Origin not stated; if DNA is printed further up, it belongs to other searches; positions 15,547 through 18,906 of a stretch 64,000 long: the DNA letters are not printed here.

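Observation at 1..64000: Giant lyase-less, sulfatase- and rhamnosidase-rich PUL: candidate system for a sulfated rhamnose-rich acidic glycan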

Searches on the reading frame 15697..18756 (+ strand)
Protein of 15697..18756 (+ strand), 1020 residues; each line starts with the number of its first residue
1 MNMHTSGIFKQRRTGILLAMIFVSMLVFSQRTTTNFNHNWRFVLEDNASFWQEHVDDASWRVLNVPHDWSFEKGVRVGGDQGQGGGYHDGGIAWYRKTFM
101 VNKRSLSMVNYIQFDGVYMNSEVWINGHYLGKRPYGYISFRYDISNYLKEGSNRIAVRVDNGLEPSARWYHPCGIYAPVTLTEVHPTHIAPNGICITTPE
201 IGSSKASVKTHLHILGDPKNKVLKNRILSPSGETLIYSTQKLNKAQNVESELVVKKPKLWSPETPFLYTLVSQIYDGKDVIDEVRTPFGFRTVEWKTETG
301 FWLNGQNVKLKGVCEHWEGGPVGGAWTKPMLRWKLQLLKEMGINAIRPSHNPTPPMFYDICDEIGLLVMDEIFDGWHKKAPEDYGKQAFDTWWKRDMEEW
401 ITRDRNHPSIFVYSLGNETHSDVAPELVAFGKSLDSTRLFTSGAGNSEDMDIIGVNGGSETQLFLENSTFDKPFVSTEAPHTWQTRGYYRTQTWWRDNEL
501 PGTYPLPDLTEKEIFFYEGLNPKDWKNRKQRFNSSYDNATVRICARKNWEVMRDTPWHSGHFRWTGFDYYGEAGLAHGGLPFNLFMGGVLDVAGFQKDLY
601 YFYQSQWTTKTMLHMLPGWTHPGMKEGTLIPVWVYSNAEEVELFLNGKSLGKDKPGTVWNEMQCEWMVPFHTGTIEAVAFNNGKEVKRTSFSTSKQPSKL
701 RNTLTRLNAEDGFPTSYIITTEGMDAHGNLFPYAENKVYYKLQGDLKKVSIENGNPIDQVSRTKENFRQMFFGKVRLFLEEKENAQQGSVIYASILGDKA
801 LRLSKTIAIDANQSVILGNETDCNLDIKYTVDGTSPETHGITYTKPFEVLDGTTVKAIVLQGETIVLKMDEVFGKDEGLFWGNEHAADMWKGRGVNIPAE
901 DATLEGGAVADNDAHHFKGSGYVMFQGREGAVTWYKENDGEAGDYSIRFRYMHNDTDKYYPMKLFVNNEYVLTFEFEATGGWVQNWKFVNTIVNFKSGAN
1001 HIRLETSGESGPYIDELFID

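Call 3: search_protein_families(library=pfam, proteins=[window:15697-18756:+])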
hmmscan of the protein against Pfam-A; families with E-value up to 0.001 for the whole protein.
window:15697-18756:+ (1020 aa): 11 families
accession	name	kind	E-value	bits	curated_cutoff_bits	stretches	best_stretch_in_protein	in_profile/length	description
PF02837.24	Glyco_hydro_2_N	-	2.3e-27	96.4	28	1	35-182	3-166/169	Glycosyl hydrolases family 2, sugar binding domain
PF02836.23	Glyco_hydro_2_C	-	1.1e-25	90.9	21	1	299-454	6-173/302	Glycosyl hydrolases family 2, TIM barrel domain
PF16355.11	DUF4982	-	2.4e-23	82.3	23.9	1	627-686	1-60/61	Domain of unknown function (DUF4982)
PF00703.27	Glyco_hydro_2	-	9.9e-16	58.9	23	1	198-291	9-109/109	Glycosyl hydrolases family 2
PF13287.12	Fn3_assoc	-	8.5e-11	42.2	23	1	824-862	9-47/59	Fn3 associated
PF13290.12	CHB_HEX_C_1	-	1.1e-08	35.3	22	1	810-861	7-57/67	Chitobiase/beta-hexosaminidase C-terminal domain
PF22666.2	Glyco_hydro_2_N2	-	3.3e-08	34.2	27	1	94-164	51-122/167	Glycosyl hydrolase 2 galactose-binding domain-like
PF18565.7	Glyco_hydro2_C5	-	1.1e-06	28.9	32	1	718-786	19-86/103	Glycoside hydrolase family 2 C-terminal domain 5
PF22820.2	TcaA_3rd_4th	-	0.00019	21.7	27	0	634-653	7-26/73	TcaA protein 3rd/4th domain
PF03422.21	CBM_6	-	0.00039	21.1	28.9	1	899-1013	2-114/125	Carbohydrate binding module (family 6)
PF16990.11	CBM_35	-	0.00062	20.5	28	0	899-1005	5-105/121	Carbohydrate binding module (family 35)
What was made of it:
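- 15703..18759 (+): GH2 with C-terminal CBM6/35-like domain; β-galactosidase/β-glucuronidase type. GH2 domains (call 3).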

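Call 33: search_protein_families(library=ncbifam, proteins=[window:15697-18756:+], max_evalue=1e-10)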
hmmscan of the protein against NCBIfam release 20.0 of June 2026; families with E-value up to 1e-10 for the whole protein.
window:15697-18756:+ (1020 aa): 11 families
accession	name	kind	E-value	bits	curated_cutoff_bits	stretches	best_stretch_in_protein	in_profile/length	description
NF041462.1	GalA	equivalog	7.2e-157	523.7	900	1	48-785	34-744/763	beta-galactosidase GalA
NF041463.1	GalB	equivalog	2e-155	518.9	900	1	47-790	87-860/869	beta-galactosidase GalB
NF050095.1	BetGlucuronLacZ4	equivalog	1.9e-68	231.2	950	2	21-450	4-444/666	beta-glucuronidase LacZ4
NF052611.1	beta_gal_Bga2A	equivalog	8.3e-55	186.3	999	1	92-481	114-529/1007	beta-galactosidase, LacZ type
NF049877.1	GlucurArabfur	equivalog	2e-51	174.8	1800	1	29-437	365-790/1400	beta-d-glucuronidase/beta-L-arabinofuranosidase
NF007666.0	PRK10340.1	equivalog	1.5e-50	172.1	1284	1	94-452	112-485/1030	beta-galactosidase subunit alpha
NF007074.0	PRK09525.1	subfamily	2.8e-41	141.2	1221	1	92-453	121-500/1027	beta-galactosidase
NF049891.1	Bet1-4galacdseBT4156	equivalog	6.1e-40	136.9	1700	1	89-419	75-408/946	exo-beta-1,4-galactosidase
NF041100.1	betagal_LacZ_Ttogales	equivalog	7.2e-38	129.9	2000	1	36-441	40-466/1090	beta-galactosidase LacZ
NF007538.0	PRK10150.1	equivalog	7.1e-34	117.1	544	1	173-423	171-425/607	beta-glucuronidase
NF049890.1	Bet1-4galacdseBT4151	equivalog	2.1e-21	75.6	1500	1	240-442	271-476/952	exo-beta-1,4-galactosidase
